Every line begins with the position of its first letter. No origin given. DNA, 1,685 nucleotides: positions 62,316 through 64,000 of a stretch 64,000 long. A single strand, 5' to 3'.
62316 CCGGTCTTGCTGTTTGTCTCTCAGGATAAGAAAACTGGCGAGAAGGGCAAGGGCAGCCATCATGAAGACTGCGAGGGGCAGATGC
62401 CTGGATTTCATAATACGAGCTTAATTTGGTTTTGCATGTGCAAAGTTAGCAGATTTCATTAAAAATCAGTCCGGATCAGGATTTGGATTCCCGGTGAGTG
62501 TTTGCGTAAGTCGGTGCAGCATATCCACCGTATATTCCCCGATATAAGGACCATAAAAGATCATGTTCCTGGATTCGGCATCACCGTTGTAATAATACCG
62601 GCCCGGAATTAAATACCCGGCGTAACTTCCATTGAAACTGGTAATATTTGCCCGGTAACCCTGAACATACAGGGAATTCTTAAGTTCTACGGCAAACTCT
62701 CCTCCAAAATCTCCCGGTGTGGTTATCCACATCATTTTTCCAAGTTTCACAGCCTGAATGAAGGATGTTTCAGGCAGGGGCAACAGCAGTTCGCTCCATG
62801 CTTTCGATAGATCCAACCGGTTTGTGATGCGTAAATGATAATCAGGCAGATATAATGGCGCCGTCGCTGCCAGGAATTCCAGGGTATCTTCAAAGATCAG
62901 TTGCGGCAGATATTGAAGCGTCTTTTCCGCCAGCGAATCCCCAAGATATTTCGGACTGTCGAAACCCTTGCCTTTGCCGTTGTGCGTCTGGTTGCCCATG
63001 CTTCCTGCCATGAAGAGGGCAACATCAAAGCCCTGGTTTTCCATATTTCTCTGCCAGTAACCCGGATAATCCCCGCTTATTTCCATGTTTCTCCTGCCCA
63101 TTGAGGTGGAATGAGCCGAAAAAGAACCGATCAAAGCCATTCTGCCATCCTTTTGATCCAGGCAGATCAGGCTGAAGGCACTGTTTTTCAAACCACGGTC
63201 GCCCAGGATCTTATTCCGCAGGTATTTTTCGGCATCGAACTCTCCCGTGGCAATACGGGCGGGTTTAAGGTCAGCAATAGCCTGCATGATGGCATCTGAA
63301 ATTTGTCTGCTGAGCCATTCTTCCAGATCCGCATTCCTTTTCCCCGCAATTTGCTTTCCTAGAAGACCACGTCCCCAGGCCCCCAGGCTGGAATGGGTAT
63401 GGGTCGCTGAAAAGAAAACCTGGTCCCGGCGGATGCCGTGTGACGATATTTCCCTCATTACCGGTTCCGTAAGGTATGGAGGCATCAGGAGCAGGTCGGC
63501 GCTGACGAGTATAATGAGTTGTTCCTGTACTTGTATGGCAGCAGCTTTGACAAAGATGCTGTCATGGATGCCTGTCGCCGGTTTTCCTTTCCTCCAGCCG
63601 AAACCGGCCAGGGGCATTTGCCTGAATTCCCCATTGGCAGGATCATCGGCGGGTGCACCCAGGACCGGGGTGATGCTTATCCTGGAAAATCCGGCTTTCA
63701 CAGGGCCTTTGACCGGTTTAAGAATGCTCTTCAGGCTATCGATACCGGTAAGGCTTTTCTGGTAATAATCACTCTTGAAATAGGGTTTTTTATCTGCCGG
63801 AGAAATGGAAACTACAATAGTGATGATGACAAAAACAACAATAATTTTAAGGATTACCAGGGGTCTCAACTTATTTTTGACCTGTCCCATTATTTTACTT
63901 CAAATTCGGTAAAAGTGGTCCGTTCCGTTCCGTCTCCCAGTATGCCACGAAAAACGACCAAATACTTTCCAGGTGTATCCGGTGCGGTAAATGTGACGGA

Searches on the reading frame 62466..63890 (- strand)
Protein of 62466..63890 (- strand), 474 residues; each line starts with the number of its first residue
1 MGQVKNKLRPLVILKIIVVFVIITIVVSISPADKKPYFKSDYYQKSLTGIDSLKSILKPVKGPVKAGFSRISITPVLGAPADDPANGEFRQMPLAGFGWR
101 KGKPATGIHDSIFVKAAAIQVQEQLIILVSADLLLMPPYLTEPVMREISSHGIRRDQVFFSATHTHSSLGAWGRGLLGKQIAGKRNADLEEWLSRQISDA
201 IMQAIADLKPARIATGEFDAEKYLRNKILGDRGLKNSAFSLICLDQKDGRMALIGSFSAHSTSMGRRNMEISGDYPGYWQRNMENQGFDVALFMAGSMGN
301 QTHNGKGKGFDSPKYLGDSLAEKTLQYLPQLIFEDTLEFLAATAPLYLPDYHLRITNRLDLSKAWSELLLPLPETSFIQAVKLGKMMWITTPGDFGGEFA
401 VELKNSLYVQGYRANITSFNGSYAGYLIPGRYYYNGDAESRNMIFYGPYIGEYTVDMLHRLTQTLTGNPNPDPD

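Call 3: search_protein_families(library=pfam, proteins=[window:62466-63890:-], max_evalue=0.01)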
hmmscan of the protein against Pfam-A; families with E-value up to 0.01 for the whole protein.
window:62466-63890:- (474 aa): 1 family
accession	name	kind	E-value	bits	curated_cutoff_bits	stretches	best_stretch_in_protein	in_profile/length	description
PF04734.18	Ceramidase_alk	-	2.1e-14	53.5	32.1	1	87-286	12-229/509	Neutral/alkaline non-lysosomal ceramidase, N-terminal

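Call 28: search_protein_families(library=ncbifam, proteins=[window:62466-63890:-], max_evalue=0.001)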
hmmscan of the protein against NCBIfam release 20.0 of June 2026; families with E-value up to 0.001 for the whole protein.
window:62466-63890:- (474 aa): 1 family
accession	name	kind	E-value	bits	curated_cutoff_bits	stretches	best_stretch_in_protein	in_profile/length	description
NF041649.1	ceramidase_neut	equivalog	8.6e-10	37.5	1200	1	87-283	12-225/636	neutral ceramidase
